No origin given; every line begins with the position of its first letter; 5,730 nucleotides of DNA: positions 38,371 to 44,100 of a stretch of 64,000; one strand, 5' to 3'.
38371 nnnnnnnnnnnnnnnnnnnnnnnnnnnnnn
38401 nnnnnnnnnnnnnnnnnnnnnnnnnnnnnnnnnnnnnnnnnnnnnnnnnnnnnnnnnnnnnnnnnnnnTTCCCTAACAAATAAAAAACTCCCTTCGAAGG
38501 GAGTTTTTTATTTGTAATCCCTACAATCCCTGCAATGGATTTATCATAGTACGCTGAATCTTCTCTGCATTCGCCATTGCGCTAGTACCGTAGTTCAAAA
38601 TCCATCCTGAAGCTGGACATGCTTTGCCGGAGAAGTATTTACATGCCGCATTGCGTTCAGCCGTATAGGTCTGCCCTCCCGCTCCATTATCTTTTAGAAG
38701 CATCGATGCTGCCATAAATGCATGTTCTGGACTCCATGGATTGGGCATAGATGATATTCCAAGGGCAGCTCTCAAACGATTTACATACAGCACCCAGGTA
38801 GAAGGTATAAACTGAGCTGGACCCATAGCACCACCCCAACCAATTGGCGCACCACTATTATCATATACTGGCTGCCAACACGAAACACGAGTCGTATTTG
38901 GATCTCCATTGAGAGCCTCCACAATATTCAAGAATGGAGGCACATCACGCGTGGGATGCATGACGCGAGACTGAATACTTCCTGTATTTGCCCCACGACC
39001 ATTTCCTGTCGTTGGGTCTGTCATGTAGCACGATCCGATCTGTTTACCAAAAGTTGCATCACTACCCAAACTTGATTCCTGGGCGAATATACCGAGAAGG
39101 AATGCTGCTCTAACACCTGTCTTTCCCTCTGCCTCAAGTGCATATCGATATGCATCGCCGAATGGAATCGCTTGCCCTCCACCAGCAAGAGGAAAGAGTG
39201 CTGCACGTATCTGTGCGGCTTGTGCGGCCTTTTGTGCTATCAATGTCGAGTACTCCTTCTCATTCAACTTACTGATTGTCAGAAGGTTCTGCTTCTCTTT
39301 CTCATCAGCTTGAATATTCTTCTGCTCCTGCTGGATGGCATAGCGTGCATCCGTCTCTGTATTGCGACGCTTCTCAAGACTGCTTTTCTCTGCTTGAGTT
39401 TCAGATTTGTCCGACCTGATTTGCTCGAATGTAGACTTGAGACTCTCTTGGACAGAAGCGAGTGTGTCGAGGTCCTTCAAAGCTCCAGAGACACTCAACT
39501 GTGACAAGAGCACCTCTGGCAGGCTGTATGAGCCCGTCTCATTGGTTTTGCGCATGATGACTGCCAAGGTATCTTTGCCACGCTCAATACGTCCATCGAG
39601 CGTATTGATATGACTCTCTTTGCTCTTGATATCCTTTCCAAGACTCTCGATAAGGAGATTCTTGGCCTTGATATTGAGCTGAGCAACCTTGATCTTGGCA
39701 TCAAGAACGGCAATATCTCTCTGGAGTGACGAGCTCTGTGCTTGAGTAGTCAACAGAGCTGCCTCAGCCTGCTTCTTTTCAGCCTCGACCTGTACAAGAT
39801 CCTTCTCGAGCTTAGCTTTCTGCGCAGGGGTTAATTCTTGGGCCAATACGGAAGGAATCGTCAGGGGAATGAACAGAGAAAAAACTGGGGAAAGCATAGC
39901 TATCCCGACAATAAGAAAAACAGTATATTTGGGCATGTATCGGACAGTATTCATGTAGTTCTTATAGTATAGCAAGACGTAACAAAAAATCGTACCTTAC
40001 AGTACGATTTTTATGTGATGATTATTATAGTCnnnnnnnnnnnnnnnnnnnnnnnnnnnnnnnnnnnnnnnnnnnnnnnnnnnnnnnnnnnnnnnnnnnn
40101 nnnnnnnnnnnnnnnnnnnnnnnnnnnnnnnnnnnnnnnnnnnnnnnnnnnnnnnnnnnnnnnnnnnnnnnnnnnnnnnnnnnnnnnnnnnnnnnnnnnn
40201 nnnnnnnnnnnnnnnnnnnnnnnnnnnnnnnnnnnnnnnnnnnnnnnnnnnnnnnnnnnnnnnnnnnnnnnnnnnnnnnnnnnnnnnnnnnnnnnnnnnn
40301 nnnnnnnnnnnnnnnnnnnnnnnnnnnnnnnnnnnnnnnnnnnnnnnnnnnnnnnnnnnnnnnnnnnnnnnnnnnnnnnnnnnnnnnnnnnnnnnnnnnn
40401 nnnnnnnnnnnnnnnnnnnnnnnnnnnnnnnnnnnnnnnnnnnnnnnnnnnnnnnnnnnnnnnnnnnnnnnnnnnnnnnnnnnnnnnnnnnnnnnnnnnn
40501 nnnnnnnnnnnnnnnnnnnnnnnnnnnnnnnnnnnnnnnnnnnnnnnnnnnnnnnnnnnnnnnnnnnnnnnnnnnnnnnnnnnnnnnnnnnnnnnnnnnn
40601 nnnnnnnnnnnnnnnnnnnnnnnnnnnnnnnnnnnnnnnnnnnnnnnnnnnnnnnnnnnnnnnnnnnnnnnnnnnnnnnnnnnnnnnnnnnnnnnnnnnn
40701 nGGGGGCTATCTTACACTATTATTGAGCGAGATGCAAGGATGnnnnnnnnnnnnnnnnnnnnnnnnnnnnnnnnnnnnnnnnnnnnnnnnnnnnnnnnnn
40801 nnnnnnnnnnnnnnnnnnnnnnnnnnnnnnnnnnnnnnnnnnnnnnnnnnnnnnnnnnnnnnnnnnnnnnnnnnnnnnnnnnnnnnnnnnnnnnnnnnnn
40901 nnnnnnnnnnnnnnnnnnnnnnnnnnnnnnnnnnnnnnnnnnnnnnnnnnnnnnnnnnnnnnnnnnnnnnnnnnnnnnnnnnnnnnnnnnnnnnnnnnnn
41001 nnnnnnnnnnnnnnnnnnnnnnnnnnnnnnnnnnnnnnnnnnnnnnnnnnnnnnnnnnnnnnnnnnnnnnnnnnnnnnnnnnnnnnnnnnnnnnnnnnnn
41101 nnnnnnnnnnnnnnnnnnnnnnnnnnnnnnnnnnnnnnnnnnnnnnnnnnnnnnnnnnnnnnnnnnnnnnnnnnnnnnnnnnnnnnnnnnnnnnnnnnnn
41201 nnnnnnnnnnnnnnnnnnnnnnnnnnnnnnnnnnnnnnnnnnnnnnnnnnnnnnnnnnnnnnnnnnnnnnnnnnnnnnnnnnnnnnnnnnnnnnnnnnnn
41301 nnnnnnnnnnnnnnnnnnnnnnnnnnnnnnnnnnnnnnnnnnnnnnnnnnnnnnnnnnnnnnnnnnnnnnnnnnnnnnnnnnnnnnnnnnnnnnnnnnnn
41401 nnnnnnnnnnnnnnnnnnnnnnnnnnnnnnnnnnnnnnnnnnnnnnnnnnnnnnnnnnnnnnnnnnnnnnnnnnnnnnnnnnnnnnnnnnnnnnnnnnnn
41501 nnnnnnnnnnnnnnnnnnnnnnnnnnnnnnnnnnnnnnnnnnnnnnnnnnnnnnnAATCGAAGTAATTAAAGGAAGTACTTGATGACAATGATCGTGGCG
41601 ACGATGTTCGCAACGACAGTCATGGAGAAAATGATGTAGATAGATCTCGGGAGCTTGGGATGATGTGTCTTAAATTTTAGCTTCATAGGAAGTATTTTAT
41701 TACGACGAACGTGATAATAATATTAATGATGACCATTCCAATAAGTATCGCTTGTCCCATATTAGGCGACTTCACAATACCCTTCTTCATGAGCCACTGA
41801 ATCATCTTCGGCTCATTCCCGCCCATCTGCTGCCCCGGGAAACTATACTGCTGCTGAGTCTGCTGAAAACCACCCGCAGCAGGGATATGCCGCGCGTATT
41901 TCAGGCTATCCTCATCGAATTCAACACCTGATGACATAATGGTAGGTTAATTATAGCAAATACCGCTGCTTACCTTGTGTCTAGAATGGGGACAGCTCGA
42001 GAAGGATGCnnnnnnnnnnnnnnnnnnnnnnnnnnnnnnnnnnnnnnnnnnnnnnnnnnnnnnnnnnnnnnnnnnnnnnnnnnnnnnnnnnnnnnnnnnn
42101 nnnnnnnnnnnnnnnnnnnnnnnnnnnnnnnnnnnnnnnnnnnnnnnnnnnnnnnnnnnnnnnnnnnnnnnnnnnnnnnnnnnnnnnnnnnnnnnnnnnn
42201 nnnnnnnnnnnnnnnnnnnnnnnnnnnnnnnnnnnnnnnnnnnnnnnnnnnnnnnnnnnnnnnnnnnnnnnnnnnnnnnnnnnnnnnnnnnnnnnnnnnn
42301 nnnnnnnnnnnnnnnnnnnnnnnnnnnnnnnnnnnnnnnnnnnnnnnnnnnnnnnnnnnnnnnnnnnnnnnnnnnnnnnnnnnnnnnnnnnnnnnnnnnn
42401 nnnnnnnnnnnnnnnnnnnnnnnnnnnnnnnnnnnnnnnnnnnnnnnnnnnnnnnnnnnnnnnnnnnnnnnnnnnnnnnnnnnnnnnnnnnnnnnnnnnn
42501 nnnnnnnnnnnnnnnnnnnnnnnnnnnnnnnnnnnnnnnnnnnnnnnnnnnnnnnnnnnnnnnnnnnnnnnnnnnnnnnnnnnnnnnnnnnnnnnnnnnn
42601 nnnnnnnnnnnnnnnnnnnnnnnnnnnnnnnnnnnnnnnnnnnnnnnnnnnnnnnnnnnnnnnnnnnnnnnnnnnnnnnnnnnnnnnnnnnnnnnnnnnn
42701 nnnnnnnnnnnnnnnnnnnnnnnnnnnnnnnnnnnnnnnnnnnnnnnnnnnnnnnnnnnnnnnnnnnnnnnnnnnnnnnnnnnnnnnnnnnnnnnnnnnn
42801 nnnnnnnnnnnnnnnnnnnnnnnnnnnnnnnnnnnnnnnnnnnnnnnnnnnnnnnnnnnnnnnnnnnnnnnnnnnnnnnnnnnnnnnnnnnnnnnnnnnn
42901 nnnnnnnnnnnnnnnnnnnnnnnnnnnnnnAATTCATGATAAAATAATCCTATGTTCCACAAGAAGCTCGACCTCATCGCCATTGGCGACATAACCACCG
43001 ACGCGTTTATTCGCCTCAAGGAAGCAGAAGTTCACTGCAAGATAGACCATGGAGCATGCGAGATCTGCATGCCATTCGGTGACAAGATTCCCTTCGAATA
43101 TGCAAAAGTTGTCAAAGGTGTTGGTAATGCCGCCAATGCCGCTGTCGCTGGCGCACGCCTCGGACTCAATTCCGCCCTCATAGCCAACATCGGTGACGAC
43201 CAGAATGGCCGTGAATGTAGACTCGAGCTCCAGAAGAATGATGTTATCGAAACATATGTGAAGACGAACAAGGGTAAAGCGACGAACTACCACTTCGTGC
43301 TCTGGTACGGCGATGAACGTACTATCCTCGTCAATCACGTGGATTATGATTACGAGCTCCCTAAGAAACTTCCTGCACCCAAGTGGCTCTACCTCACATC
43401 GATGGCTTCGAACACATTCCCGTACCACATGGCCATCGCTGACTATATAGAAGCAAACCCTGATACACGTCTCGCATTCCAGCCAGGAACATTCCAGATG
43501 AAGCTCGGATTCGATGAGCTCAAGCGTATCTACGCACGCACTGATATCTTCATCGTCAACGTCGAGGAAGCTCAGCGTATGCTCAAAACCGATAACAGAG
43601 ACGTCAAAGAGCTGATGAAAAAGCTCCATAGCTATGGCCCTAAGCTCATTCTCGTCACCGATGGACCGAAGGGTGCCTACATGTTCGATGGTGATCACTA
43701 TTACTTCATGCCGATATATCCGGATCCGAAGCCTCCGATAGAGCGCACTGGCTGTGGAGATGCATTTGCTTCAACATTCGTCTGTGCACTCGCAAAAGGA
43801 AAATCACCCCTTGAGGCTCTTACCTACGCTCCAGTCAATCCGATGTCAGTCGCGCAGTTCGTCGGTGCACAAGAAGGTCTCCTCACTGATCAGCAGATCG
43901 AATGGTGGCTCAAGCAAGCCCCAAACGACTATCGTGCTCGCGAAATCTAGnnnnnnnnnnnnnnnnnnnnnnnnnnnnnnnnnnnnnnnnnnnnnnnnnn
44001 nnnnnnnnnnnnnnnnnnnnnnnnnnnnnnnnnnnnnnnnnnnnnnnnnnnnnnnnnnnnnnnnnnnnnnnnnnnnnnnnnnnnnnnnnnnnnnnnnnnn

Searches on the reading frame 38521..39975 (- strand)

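Call 8: search_protein_families(library=pfam, proteins=[window:38521-39975:-], max_evalue=0.001)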
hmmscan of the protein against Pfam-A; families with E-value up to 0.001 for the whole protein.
window:38521-39975:- (484 aa): 0 families

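Call 84: search_protein_families(library=pfam, proteins=[window:38521-39975:-], max_evalue=0.5)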
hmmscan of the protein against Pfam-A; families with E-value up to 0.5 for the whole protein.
window:38521-39975:- (484 aa): 1 family
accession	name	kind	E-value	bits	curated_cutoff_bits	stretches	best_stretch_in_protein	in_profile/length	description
PF13406.11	SLT_2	-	0.02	14.6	24.3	1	380-397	152-169/292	Transglycosylase SLT domain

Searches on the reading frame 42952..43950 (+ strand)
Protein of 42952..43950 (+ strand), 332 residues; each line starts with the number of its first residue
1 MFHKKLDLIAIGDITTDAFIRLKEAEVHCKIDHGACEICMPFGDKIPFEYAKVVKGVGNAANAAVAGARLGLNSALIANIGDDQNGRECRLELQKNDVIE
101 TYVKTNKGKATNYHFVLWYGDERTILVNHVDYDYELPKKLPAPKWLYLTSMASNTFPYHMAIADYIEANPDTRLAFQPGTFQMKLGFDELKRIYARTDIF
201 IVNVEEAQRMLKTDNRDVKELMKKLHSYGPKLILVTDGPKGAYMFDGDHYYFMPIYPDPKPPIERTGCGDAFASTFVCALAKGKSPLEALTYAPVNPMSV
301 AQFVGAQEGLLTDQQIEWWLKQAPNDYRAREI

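Call 44: search_protein_families(library=pfam, proteins=[window:42952-43950:+], max_evalue=0.001)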
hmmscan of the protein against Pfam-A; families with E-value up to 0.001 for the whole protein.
window:42952-43950:+ (332 aa): 2 families
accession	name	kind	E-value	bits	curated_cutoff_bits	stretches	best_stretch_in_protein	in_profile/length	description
PF00294.29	PfkB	-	4e-31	108.9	25.8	1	58-295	37-284/302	pfkB family carbohydrate kinase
PF08543.17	Phos_pyr_kin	-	2e-06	27.8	27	1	191-293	113-224/246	Phosphomethylpyrimidine kinase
